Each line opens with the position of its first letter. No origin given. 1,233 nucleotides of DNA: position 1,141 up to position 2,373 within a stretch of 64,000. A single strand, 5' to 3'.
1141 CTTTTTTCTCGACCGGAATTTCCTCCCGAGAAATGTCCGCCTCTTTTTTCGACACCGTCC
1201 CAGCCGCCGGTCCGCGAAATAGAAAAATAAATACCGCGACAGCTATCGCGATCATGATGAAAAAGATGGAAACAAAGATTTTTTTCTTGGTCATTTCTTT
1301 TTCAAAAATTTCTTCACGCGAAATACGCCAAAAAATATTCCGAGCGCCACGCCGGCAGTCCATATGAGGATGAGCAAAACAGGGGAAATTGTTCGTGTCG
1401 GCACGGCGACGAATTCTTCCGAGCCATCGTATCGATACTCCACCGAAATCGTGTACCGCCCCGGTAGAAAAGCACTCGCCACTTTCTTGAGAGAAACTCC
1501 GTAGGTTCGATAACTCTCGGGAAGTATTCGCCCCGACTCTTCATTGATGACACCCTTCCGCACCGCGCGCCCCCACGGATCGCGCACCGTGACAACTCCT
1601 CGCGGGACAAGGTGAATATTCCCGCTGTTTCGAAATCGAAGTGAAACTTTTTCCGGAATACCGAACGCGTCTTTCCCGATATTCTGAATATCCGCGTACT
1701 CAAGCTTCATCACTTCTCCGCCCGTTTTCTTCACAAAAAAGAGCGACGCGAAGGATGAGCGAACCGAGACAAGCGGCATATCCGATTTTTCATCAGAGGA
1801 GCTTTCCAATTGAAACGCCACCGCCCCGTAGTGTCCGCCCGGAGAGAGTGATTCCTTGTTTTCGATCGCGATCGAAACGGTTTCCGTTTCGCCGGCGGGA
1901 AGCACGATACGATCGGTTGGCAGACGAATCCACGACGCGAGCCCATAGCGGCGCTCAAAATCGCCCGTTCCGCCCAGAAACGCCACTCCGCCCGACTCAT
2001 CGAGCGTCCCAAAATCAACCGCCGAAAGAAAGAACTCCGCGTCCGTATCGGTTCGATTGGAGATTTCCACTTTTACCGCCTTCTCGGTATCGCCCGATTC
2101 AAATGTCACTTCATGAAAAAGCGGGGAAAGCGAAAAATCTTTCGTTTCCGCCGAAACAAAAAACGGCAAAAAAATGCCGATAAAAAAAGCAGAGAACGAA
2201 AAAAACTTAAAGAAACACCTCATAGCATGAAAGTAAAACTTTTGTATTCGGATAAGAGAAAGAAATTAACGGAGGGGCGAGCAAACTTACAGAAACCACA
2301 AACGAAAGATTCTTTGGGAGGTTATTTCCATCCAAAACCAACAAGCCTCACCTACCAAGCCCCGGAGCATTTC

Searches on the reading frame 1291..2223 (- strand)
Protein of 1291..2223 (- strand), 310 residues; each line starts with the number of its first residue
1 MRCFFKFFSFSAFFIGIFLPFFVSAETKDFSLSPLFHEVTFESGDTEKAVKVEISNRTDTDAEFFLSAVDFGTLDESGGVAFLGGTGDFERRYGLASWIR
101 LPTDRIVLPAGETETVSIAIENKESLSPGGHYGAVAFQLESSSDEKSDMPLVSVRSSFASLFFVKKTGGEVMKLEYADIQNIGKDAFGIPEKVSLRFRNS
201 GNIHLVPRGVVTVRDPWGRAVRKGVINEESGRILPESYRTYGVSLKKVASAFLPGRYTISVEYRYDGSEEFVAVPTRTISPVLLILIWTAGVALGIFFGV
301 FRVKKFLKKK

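Call 42: search_protein_families(library=pfam, proteins=[window:1291-2223:-], max_evalue=0.001)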
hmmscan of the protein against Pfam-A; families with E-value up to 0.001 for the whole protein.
window:1291-2223:- (310 aa): 1 family
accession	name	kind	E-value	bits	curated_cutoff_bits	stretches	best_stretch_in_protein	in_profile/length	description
PF06030.18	WxLIP_PGBD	-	0.00011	22.6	27.3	1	46-138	27-120/121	WxL Interacting Protein, peptidoglycan binding domain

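Call 65: find_encoding_contigs(protein=window:1291-2223:-, flank=10000, max_places=4)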
Protein window:1291-2223:- (310 aa): 1 contig read that carries it; 1 place shown.
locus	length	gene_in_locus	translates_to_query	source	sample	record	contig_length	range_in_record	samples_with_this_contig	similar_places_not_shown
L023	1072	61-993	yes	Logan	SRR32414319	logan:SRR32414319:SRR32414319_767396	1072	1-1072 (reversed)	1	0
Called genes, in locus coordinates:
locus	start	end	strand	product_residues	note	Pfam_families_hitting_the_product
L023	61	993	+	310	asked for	-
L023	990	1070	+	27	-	?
